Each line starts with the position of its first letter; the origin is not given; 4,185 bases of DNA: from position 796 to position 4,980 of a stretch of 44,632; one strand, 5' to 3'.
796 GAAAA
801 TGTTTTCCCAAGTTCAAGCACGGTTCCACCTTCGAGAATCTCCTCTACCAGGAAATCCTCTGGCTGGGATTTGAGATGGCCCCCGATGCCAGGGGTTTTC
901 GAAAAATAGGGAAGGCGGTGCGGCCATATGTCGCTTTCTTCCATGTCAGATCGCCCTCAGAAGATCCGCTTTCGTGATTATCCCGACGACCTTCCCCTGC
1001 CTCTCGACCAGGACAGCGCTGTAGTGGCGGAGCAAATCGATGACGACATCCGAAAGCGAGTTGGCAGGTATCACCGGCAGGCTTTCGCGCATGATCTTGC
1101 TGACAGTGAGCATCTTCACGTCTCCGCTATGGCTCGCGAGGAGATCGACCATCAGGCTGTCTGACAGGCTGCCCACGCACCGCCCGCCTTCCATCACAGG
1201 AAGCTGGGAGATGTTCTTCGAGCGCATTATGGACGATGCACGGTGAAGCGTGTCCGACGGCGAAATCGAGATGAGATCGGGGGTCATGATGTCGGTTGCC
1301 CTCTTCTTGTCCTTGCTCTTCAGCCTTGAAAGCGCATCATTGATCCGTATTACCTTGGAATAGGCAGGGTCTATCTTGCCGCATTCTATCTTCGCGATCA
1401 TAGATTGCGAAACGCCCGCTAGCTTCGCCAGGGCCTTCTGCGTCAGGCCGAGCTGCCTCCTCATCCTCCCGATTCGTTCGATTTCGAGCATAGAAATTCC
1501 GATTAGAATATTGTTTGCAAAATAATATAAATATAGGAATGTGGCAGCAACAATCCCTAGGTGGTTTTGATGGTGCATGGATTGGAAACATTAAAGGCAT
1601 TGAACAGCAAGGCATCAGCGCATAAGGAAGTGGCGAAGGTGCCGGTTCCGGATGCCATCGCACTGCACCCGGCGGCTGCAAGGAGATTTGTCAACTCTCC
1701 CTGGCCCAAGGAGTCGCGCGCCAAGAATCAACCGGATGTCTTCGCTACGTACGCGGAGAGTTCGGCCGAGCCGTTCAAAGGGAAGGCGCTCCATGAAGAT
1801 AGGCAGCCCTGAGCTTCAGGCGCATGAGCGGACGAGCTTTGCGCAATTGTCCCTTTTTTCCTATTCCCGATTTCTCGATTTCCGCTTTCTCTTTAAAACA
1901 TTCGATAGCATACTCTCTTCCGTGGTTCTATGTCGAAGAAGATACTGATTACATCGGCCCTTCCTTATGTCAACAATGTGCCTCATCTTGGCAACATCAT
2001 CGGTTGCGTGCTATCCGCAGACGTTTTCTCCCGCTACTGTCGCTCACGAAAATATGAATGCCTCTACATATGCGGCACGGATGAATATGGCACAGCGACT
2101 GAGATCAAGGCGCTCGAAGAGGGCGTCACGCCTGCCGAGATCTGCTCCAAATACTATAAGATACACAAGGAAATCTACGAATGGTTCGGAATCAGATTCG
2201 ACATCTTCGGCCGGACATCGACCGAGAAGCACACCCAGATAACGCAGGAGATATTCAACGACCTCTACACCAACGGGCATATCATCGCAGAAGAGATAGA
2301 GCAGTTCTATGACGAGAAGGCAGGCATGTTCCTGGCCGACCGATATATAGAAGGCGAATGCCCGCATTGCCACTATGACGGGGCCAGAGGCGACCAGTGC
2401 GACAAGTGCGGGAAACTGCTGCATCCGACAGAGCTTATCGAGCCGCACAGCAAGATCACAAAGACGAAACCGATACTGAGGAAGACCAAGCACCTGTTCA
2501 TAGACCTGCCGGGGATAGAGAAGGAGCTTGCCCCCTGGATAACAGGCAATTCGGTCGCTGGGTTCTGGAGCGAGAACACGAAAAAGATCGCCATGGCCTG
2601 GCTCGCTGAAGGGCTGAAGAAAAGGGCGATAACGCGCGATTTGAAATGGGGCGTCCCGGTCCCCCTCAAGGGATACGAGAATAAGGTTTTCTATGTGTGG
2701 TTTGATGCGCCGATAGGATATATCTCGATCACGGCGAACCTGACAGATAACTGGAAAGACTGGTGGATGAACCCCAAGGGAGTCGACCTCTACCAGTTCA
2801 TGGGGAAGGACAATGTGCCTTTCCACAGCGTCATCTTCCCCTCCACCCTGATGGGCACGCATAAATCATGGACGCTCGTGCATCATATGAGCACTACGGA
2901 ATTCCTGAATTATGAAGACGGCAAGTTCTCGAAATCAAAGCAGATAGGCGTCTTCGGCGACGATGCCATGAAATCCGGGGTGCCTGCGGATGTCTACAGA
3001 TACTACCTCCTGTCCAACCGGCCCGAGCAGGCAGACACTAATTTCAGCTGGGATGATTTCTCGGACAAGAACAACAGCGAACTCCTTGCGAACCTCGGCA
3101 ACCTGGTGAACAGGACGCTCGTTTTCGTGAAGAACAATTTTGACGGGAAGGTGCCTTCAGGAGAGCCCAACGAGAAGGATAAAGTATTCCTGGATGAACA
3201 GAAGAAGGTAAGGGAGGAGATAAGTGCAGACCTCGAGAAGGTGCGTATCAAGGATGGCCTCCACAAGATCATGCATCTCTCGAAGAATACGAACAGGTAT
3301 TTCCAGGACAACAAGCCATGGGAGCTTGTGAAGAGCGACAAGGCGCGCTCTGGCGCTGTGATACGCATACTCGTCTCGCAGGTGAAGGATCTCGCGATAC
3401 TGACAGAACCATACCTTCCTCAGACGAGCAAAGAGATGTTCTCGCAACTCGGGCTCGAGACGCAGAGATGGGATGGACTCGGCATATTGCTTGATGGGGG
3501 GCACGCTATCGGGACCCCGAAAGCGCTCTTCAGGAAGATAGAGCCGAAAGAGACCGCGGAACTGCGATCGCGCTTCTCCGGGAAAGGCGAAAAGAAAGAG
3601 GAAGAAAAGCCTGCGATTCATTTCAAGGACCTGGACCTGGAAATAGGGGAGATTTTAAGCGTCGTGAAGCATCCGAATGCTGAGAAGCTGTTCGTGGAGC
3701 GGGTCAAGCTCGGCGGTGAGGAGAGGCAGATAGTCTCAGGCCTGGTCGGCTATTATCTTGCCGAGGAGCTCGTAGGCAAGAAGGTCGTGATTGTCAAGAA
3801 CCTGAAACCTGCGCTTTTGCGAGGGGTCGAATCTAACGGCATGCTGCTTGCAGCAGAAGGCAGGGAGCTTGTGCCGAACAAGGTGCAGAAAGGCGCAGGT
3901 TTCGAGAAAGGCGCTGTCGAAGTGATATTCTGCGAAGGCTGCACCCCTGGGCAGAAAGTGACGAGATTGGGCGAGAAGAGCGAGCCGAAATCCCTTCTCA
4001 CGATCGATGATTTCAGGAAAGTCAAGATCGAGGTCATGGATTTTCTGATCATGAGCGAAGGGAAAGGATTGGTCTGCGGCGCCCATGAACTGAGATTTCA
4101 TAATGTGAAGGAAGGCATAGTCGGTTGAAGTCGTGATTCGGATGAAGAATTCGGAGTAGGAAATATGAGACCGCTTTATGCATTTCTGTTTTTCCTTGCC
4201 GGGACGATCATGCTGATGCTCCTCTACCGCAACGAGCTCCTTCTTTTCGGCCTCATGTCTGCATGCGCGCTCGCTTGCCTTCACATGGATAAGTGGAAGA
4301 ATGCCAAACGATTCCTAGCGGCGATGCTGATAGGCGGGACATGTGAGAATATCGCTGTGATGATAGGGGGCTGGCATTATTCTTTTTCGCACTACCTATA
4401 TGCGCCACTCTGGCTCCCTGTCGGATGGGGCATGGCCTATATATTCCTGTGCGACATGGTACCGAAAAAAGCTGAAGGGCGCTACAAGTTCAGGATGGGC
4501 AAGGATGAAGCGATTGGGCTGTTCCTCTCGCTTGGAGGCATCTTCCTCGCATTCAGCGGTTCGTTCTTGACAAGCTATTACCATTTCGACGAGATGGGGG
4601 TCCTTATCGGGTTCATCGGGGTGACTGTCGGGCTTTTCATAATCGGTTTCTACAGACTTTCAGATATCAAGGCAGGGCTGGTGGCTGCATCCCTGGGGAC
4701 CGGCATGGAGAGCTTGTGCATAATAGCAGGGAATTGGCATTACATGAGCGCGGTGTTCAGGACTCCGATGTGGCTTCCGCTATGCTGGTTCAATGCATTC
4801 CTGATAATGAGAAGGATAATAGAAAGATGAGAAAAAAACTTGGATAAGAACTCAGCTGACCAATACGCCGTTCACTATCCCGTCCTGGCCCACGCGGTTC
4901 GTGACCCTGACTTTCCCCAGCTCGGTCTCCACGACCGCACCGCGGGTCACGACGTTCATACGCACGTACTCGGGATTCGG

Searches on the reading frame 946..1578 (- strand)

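Call 25: search_protein_families(library=pfam, proteins=[window:946-1578:-], max_evalue=0.01)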
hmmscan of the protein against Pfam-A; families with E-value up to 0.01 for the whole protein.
window:946-1578:- (210 aa): 6 families
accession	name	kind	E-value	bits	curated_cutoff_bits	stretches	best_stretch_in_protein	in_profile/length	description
PF00571.33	CBS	-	6.1e-22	78.1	24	2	95-141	2-49/57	CBS domain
PF01381.28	HTH_3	-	1.1e-10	41.9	23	1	38-83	3-48/55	Helix-turn-helix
PF12844.13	HTH_19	-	7.3e-09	35.9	30.2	1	34-79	2-47/64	Helix-turn-helix domain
PF13560.12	HTH_31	-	3.5e-08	34.1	27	1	35-83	5-54/64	Helix-turn-helix domain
PF15731.11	MqsA_antitoxin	-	0.004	17.7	30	1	29-76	67-114/131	Antitoxin component of bacterial toxin-antitoxin system, MqsA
PF13744.12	HTH_37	-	0.006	16.8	27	0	34-70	21-57/80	Helix-turn-helix domain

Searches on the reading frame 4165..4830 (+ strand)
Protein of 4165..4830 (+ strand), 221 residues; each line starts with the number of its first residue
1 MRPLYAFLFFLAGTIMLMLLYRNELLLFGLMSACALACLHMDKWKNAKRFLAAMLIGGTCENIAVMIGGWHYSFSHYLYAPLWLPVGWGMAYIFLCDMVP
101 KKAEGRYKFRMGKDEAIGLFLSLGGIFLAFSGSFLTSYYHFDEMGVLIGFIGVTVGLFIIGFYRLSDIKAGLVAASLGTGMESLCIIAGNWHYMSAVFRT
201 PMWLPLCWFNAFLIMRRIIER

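Call 25: search_protein_families(library=pfam, proteins=[window:4165-4830:+], max_evalue=0.01)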
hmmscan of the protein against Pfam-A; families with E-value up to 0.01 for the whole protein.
window:4165-4830:+ (221 aa): 2 families
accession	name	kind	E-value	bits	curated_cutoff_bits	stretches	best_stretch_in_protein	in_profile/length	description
PF05675.17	DUF817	-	0.00017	21.8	25.9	0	18-77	34-94/237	Protein of unknown function (DUF817)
PF11086.13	DUF2878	-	0.00041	21.1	27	0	161-213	42-94/154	Protein of unknown function (DUF2878)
